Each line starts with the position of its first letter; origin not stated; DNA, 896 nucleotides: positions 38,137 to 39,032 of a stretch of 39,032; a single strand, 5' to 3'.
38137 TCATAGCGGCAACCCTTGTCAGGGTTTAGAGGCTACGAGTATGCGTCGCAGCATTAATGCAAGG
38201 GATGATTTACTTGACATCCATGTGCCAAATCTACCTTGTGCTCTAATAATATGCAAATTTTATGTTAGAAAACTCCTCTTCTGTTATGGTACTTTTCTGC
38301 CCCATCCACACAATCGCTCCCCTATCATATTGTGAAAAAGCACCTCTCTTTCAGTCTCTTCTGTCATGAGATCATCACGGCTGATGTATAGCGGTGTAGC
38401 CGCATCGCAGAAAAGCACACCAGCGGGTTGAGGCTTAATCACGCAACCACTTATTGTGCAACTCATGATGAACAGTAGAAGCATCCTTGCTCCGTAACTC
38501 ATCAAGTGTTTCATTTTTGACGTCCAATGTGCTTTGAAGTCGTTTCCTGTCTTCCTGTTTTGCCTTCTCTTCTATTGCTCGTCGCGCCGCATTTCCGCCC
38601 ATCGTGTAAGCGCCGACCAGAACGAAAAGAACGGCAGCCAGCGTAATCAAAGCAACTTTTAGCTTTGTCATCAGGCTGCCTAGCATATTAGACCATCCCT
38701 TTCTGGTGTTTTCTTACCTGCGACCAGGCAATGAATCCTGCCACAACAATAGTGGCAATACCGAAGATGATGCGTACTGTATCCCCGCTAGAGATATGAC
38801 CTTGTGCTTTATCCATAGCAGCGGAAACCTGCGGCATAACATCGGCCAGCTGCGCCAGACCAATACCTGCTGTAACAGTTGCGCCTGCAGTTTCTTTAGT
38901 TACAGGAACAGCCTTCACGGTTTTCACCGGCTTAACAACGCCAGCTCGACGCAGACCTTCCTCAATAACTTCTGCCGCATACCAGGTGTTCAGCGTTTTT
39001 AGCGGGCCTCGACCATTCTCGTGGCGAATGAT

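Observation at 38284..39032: Probable lysis cassette with an overlapped spanin-like pair at the window edge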

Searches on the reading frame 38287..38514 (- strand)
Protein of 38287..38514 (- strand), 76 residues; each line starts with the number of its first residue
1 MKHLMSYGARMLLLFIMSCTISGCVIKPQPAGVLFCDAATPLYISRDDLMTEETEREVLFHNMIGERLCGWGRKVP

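Call 9: search_protein_families(library=pfam, proteins=[window:38287-38514:-], max_evalue=1)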
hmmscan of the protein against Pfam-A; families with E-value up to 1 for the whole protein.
seq(76 aa): 0 families

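Call 10: search_protein_families(library=phrogs, proteins=[window:38287-38514:-], max_evalue=1)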
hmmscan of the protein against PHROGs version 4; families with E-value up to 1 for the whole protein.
seq(76 aa): 1 family
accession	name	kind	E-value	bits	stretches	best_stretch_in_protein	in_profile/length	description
phrog_1275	-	lysis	8.8e-23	81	1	7-74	4-74/81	Rz-like spanin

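Call 11: search_dna_similar(query=window:38287-38514:-, collection=phages, mode=protein, max_evalue=0.01, max_rows=60, rows=spread)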
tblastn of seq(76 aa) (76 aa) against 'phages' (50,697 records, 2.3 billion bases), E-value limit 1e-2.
Records with a match: 226; places in all: 226; records where one place covers at least 80% of the query: 199.
Best place of each record, by identity: 90-95% 1; 60-80% 11; <60% 214.
By first word of the organism name: Salmonella 91; Proteus 21; Serratia 20; Aeromonas 16; Escherichia 15; Providencia 10; Vibrio 9; Burkholderia 9; Klebsiella 8; Pseudomonas 4; and 14 more.
By host as written in the record: Salmonella enterica subsp. enterica serovar Typhimurium 24; Salmonella enterica 17; - 16; Proteus mirabilis 15; Serratia marcescens 13; Salmonella sp. 10; Salmonella enterica subsp. enterica serovar Enteritidis 5; Providencia rettgeri B0142 5; and 81 more.
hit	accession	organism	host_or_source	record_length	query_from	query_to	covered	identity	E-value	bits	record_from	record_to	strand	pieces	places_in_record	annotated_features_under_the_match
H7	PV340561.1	Escherichia phage PhiR41_1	Escherichia coli str. K-12 substr. ...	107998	1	76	100%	94.7%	7e-44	155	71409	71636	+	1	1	hypothetical protein (x2)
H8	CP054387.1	Escherichia phage CMS-2020a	Escherichia coli strain SCU-175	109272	1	76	100%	64.5%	1e-27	108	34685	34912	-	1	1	record has no annotation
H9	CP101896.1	Klebsiella phage GArcari-2022b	Klebsiella pneumoniae strain 4011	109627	1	72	95%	66.7%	7e-27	106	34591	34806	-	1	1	record has no annotation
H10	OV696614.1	Escherichia phage Cyrano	-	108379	1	71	93%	66.2%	2e-27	108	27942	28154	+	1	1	Rz1 spanin | Rz spanin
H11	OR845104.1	Salmonella phage S.Hadar 4-5-1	Salmonella enterica subsp. enterica ...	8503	1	71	93%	41.1%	4e-10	59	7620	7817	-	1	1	record has no annotation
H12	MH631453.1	Salmonella phage Siskin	Salmonella enterica subsp. enterica ...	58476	1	71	93%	41.1%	4e-10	59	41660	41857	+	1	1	O-spanin | I-spanin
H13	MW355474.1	Salmonella phage vB_SenS_BPS1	Salmonella enterica subsp. enterica ...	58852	1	71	93%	41.1%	4e-10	59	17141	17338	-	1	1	hypothetical protein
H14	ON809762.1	Salmonella phage SeF2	Salmonella enterica subsp. enterica ...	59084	1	71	93%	41.1%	4e-10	59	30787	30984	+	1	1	Rz-like spanin (x2) | tail protein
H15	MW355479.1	Salmonella phage ER24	Salmonella enterica subsp. enterica ...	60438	1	71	93%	41.1%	4e-10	59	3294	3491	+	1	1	hypothetical protein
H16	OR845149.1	Escherichia phage EC22.5-2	Escherichia coli ATCC 25922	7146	1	71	93%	41.1%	5e-10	59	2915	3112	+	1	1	record has no annotation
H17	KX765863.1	Salmonella phage ST-118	-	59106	1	71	93%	41.1%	5e-10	59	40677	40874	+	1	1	hypothetical protein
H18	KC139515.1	Salmonella phage FSL SP-124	Salmonella enterica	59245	1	71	93%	41.1%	5e-10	59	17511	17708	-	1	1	hypothetical protein (x2)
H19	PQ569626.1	Salmonella phage NSP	Salmonella sp.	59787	1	71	93%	41.1%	5e-10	59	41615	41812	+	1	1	Rz-like spanin (x2)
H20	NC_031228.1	Salmonella phage BP12C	Salmonella enterica Hadar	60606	1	71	93%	41.1%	5e-10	59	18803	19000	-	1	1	Rz-like spanin (x2)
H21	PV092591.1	Yersinia phage YP10S2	Yersinia ruckeri Yr10S2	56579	1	71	93%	41.1%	6e-10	58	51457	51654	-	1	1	none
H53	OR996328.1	Escherichia phage Shy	Escherichia coli K-12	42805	14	74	80%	34.9%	2e-3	40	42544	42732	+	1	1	o-spanin | i-spanin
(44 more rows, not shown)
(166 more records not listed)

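Call 13: get_annotated_region(hit=H12, flank=2000)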
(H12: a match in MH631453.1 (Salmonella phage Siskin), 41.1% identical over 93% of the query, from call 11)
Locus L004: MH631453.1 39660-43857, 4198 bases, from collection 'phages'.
description: Salmonella phage Siskin, complete genome.
organism: Salmonella phage Siskin (NCBI taxid 2316013)
taxonomy: Viruses; Duplodnaviria; Heunggongvirae; Uroviricota; Caudoviricetes; Casjensviridae; Chivirus; Chivirus siskin
host: Salmonella enterica subsp. enterica serovar Typhimurium str. LT2; source: mixed waste water; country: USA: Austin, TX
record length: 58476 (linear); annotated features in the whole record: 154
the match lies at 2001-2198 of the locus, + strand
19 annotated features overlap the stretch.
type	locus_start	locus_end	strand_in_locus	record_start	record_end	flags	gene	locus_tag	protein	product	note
CDS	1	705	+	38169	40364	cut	-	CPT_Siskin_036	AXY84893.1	hypothetical protein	-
regulatory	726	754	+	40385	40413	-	-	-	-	terminator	-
regulatory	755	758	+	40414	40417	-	-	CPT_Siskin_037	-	ribosome_binding_site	CPT_Siskin_037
CDS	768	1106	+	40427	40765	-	-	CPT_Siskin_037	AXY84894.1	holin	n out c in; small periplasmic domain; larger cytoplasmic domain; Class III holin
regulatory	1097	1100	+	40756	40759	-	-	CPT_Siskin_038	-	ribosome_binding_site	CPT_Siskin_038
CDS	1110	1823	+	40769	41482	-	-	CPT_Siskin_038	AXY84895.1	endolysin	N in C in; 2 Transmembrane domains; UniRef90: H6WYJ5; UniRef90: M9NTI8; UniRef90: K4I037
regulatory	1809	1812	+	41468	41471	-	-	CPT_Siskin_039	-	ribosome_binding_site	CPT_Siskin_039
CDS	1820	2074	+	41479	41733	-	-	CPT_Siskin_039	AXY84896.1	I-spanin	Transmembrane Protein N out C in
regulatory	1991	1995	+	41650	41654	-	-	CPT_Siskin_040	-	ribosome_binding_site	CPT_Siskin_040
CDS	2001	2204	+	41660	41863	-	-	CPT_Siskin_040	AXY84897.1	O-spanin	Lipobox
CDS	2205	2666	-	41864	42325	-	-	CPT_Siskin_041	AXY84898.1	deoxyribosyl transferase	DUF 1937; N-(deoxy)ribosyltransferase-like superfamily; InterPro:IPR027269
CDS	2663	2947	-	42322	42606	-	-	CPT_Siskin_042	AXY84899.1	hypothetical protein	-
regulatory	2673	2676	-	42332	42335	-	-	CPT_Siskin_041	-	ribosome_binding_site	CPT_Siskin_041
CDS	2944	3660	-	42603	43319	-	-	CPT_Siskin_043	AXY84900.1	hypothetical protein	-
regulatory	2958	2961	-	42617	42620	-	-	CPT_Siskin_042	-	ribosome_binding_site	CPT_Siskin_042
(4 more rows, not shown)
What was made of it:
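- The Siskin record notes 'N out C in' for its I-spanin (call 13).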

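Call 15: get_annotated_region(hit=H53, flank=2000)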
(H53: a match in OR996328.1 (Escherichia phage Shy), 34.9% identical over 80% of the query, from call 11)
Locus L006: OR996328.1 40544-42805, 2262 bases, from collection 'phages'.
description: Escherichia phage Shy, complete genome.
organism: Escherichia phage Shy (NCBI taxid 3109404)
taxonomy: Viruses; Duplodnaviria; Heunggongvirae; Uroviricota; Caudoviricetes; Lokivirus
host: Escherichia coli K-12; source: sewage plant inflow; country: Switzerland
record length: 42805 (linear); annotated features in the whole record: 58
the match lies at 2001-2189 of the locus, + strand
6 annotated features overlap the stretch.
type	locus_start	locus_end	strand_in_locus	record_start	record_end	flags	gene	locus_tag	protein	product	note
CDS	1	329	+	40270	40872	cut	-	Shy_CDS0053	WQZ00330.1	hypothetical protein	unknown function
CDS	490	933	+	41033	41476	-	-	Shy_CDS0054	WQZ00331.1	hypothetical protein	unknown function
CDS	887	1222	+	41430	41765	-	-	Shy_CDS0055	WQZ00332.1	holin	lysis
CDS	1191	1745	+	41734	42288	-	-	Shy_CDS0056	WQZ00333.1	endolysin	lysis; lysis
CDS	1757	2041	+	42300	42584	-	-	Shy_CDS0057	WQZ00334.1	i-spanin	lysis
CDS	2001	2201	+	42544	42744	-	-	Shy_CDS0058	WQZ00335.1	o-spanin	lysis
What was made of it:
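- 38284..38514 (-): o-spanin gene (76 aa). The signal peptide carries two tandem lipoboxes: FIMS-C19 (codon 38458-38460) and TISG-C24 (codon 38443-38445). The +2 residue is V (or T), not Asp. The conserved folded core runs C36..W71 (about 38302-38409). 226 phage records carry a homologue, including curated O-spanins of Siskin and Shy (calls 11, 13, 15).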

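Call 24: find_related_loci(query=A1, collection=viral_contigs, flank=2500)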
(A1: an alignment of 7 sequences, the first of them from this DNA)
Query A1 (76 aa) in viral_contigs; peptide patterns used: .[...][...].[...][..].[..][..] (x = any residue, [..] = any of these).
184 stretches matched a pattern; 106 encode a relative of the query (tblastn E <= 1e-3); the best 80 are kept; 80 distinct loci.
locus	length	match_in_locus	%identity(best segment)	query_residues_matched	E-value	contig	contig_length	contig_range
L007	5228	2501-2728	100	1-76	6e-50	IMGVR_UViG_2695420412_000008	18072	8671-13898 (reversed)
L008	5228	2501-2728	100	1-76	6e-50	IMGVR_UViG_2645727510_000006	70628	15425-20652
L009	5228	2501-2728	99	1-76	1e-49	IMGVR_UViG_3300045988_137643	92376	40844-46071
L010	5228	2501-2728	99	1-76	1e-49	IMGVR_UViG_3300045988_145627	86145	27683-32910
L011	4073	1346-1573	100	1-76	2e-49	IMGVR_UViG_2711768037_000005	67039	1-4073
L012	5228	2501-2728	96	1-76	2e-48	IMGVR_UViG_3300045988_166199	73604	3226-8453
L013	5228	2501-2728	96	1-76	2e-48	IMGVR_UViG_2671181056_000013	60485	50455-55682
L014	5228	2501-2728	96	1-76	2e-48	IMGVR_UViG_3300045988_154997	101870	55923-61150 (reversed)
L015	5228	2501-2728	96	1-76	2e-48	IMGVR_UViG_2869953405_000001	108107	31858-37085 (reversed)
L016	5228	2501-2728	95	1-76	1e-47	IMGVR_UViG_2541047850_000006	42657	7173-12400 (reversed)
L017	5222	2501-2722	68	1-74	1e-33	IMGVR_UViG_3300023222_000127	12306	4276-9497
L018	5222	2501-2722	68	1-74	1e-33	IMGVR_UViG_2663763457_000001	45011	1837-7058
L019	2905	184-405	68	1-74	1e-33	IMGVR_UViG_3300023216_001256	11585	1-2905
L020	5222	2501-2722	68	1-74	1e-33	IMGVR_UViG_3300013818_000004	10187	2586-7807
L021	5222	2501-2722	68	1-74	1e-33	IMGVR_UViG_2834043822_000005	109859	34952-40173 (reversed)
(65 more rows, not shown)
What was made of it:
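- The o-spanin is 100% identical in several independent contigs (call 24).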

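Call 43: find_homologous_proteins(query=window:38287-38514:-, max_evalue=0.001)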
Query seq(76 aa) (76 aa): 9 proteins with E <= 0.001 among 9 candidates.
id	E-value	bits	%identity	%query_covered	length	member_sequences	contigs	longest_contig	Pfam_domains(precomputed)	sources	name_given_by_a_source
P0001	2.6e-43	162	96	100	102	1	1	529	-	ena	-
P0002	6.8e-38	145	98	87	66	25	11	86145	-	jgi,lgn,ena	jgi:hypothetical protein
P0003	9.9e-30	119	75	93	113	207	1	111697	-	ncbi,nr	ncbi:hypothetical protein DRL95_17405 [Salmonella enterica subsp. enterica]|nr:hypothetical protein 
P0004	1.7e-26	109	71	92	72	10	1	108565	-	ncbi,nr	ncbi:hypothetical protein T637_22400 [Enterobacter hormaechei subsp. hoffmannii]|nr:hypothetical pro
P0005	2.0e-26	109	69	92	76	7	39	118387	-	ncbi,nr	ncbi:TPA: hypothetical protein M4731_003467 [Salmonella enterica]|nr:hypothetical protein [Salmonell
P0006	2.2e-25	105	72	86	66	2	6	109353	-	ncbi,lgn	-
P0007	4.8e-25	104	70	88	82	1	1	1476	-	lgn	-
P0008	5.1e-22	95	70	84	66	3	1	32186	-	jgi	-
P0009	9.9e-15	72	76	61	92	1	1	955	-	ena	-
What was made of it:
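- Only 9 protein clusters were found with the single sequence (call 43).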

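Call 44: find_homologous_proteins(query=A1, max_evalue=0.001)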
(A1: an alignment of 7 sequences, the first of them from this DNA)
Query A1 (7 sequences) (76 aa, profile of the alignment): 271 proteins with E <= 0.001 among 484 candidates; the best 120 are listed.
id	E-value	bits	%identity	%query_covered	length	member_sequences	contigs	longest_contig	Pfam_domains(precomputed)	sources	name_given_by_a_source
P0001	3.4e-34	134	96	100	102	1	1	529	-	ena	-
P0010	2.3e-33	131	67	92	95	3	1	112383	-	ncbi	-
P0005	3.2e-33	131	69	92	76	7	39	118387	-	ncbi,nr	ncbi:TPA: hypothetical protein M4731_003467 [Salmonella enterica]|nr:hypothetical protein [Salmonell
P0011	3.9e-32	127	68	97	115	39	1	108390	-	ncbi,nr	ncbi:hypothetical protein CF88_18125 [Salmonella enterica subsp. enterica]|nr:hypothetical protein [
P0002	2.5e-31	125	98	87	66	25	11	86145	-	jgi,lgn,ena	jgi:hypothetical protein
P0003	3.8e-31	124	75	93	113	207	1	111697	-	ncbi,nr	ncbi:hypothetical protein DRL95_17405 [Salmonella enterica subsp. enterica]|nr:hypothetical protein 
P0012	1.2e-30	123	73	82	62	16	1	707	-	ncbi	ncbi:TPA: hypothetical protein ACP2RB_004932, partial [Escherichia coli]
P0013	5.2e-30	121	74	80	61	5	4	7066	-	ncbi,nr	ncbi:hypothetical protein APT14_23780 [Escherichia coli]|nr:hypothetical protein F9224_20135 [Escher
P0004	3.0e-29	118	71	92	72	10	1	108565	-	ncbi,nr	ncbi:hypothetical protein T637_22400 [Enterobacter hormaechei subsp. hoffmannii]|nr:hypothetical pro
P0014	4.3e-29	118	72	79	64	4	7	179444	-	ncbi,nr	ncbi:TPA: hypothetical protein HNC65_22775 [Escherichia coli]|nr:hypothetical protein DKQ63_23815 [E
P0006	4.8e-29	117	72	86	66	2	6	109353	-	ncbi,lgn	-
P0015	1.8e-27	112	41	93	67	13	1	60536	-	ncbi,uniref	ncbi:hypothetical protein [Salmonella enterica]|uniref:hypothetical protein n=1 Tax=Salmonella enter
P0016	3.5e-27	112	68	95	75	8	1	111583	-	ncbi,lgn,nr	ncbi:hypothetical protein EcSP15_n5058 (plasmid) [Escherichia coli]|nr:hypothetical protein EcSP15_n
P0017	9.2e-27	110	68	95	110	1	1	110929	-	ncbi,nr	ncbi:hypothetical protein HMPREF1604_00403 [Escherichia coli 908519]|nr:hypothetical protein HMPREF1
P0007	1.0e-26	110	70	88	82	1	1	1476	-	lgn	-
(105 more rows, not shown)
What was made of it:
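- Tried and rejected: A family alignment was needed to reach 271 (calls 43, 44).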

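Call 52: predict_structure(alignment_id=A2)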
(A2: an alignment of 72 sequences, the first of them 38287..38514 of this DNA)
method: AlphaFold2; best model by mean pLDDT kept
length: 76 residues; sequences in the alignment: 72
mean_pLDDT: 81.0   pTM: 0.50
mean pLDDT of the five models: 81.0, 80.6, 80.3, 78.3, 72.7
residues with pLDDT >= 90: 32; 70-90: 22; 50-70: 21; < 50: 1
segments of 3 or more residues with pLDDT < 50: none
pLDDT, mean of each block of 10 residues (from residue 1): 66 79 60 83 95 98 94 67
secondary structure, 60 per line:
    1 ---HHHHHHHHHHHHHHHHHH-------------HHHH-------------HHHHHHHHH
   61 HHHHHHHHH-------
elements in order: H4-21 H35-38 H52-69
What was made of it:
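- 38284..38514 (-): AlphaFold2 mean pLDDT is 81, with block means of 83-98 over residues 31-70 (call 52).
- The predicted fold is confident, with pLDDT 83-98 in the core (call 52).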

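Call 57: fold_search(model_id=the predicted structure, library=pdb)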
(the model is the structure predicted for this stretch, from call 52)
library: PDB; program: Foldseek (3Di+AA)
matches with E <= 10: 0; with E <= 0.001: 0
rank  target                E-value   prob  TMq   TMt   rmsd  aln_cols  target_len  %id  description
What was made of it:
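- Tried and rejected: A Foldseek search of the o-spanin model against the PDB gave no match (call 57).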

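Call 59: fold_search(model_id=the predicted structure, library=viral)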
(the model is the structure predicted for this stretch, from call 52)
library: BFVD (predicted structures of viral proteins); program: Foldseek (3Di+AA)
matches with E <= 10: 37; with E <= 0.001: 2
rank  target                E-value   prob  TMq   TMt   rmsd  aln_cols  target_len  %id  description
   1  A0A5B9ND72            1.7e-04  1.00  0.52  0.48   9.0        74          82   38  O-spanin [Proteus phage Saba]
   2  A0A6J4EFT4            2.7e-04  1.00  0.53  0.81   3.3        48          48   48  Uncharacterized protein [Salmonella phage SAP012]
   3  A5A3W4                2.1e-03  1.00  0.48  0.41  25.8        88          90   20  (no name in the UniProt tables at hand)
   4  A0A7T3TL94            4.1e-03  1.00  0.46  0.53   9.7        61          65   30  (no name in the UniProt tables at hand)
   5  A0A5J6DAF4            1.6e-02  1.00  0.43  0.74   4.3        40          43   50  Uncharacterized protein [Erwinia phage pEp_SNUABM_08]
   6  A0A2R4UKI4            2.2e-02  0.99  0.47  0.40   9.5        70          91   31  O-spanin [Pectobacterium phage PP101]
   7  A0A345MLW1            4.7e-02  0.99  0.48  0.39   7.1        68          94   26  (no name in the UniProt tables at hand)
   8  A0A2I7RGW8            5.8e-02  1.00  0.42  0.60   4.7        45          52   27  (no name in the UniProt tables at hand)
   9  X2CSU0                6.2e-02  0.99  0.48  0.60   6.4        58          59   34  Uncharacterized protein [Pectobacterium phage PM1]
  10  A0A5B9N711            6.6e-02  0.99  0.47  0.52   8.5        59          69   20  O-spanin [Escherichia phage Mangalitsa]
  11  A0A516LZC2            7.1e-02  0.98  0.44  0.54   8.3        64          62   28  (no name in the UniProt tables at hand)
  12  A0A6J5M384            8.7e-02  0.85  0.39  0.43   7.9        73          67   26  Uncharacterized protein [uncultured Caudovirales phage]
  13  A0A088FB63            1.1e-01  0.96  0.45  0.49   8.8        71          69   21  (no name in the UniProt tables at hand)
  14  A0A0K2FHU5            1.4e-01  0.99  0.50  0.70   3.1        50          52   28  Uncharacterized protein [Achromobacter phage phiAxp-2]
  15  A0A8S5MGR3            2.4e-01  0.84  0.47  0.35  10.4        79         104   22  Uncharacterized protein [Siphoviridae sp. ctEpf2]
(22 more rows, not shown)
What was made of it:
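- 38284..38514 (-): The top BFVD structural neighbours are annotated O-spanins (call 59).
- The structural neighbours of the model are annotated O-spanins (call 59).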

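Call 65: search_protein_families(library=ncbifam, proteins=[window:38287-38514:-, L008:1635-2324:+, L008:1298-1618:+], max_evalue=0.1)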
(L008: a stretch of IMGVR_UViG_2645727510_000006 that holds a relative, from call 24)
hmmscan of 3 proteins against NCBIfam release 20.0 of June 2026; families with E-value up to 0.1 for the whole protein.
window:38287-38514:- (76 aa): 0 families

L008:1635-2324:+ (230 aa): 0 families

L008:1298-1618:+ (107 aa): 2 families
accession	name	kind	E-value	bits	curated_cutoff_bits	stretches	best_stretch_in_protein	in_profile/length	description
NF053507.1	T3SS_WxxxE_eff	domain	0.043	13.5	38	1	18-61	46-88/141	type III secrection system effector, WxxxE family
NF005717.0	PRK07533.1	equivalog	0.066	12.9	337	1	11-92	51-132/259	enoyl-ACP reductase FabI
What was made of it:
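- Pfam and NCBIfam have no model that recognises either protein (calls 9, 65).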

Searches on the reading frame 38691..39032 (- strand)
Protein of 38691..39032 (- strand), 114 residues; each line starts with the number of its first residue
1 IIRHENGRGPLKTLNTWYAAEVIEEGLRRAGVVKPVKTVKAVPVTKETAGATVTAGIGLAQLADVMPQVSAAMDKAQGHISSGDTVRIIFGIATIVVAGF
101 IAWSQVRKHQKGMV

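Call 9: search_protein_families(library=pfam, proteins=[window:38691-39032:-], max_evalue=1)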
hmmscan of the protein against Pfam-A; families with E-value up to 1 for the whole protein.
seq(114 aa): 3 families
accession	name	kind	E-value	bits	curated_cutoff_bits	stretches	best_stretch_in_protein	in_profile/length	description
PF19685.4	DUF6187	-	0.0048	17.4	25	1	54-108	32-79/141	Family of unknown function (DUF6187)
PF12962.12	DUF3851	-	0.0097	16.7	23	1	19-74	43-96/126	Protein of unknown function (DUF3851)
PF18181.6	SLATT_1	-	0.06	13.8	26.3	1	88-111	53-76/122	SMODS and SLOG-associating 2TM effector domain 1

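Call 10: search_protein_families(library=phrogs, proteins=[window:38691-39032:-], max_evalue=1)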
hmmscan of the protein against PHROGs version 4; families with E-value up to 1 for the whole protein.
seq(114 aa): 3 families
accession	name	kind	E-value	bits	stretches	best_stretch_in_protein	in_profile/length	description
phrog_873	-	head and packaging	3e-23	83.1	1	1-107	465-575/1277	endolysin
phrog_1130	-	moron, auxiliary metabolic gene and host takeover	0.0075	17.3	1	80-109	27-56/66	membrane protein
phrog_15405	-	unknown function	0.19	12.6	1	24-75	63-114/192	-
